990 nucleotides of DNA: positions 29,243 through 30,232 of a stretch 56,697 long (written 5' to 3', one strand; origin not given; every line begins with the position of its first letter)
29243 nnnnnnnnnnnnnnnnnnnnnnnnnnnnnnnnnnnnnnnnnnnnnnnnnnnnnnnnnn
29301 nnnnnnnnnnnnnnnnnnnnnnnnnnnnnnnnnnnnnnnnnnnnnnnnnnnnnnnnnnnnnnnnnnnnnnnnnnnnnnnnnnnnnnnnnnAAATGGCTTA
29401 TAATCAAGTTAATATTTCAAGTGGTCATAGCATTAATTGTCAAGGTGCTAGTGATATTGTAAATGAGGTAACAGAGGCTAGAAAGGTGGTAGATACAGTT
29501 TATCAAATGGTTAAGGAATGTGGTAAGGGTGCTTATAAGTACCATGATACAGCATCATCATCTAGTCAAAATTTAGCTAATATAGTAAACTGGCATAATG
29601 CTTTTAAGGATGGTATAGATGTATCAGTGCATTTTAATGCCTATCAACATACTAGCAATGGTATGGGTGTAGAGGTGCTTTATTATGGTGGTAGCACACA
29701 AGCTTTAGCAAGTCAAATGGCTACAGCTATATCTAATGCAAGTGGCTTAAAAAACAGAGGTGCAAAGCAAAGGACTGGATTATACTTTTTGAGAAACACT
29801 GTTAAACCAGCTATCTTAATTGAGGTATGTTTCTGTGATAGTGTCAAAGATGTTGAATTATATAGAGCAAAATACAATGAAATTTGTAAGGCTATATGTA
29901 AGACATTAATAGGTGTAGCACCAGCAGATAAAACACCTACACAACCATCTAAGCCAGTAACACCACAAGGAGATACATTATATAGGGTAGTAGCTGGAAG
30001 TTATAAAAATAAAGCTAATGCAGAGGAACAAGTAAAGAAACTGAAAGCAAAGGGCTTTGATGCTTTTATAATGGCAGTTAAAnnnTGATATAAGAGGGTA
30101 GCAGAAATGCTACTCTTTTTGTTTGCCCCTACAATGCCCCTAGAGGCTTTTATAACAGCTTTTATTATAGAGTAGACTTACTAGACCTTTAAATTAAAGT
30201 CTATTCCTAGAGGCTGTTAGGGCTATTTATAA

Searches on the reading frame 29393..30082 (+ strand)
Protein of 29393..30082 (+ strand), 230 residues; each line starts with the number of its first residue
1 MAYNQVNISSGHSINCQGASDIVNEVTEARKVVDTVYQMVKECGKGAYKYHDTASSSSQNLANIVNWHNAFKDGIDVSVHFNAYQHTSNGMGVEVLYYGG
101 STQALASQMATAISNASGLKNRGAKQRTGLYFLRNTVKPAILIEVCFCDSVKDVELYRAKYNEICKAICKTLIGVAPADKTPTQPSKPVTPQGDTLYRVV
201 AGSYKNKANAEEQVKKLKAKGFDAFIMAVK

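Call 25: search_protein_families(library=phrogs, proteins=[window:29393-30082:+], max_evalue=0.0001)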
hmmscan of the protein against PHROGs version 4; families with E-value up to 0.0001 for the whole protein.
window:29393-30082:+ (230 aa): 6 families
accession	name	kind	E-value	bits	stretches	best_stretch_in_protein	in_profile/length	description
phrog_435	-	lysis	4.9e-55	188.5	1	6-222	115-336/556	endolysin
phrog_12727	-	lysis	2.8e-20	73.9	1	5-179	164-345/393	endolysin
phrog_2742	-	lysis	2.3e-17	64.4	1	9-202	7-212/318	endolysin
phrog_489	-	lysis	6.8e-13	49.2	1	10-217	171-387/459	endolysin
phrog_13214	-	unknown function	4.2e-08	34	1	120-154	18-53/55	-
phrog_20388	-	lysis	1.7e-06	28.3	1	188-226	373-410/527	endolysin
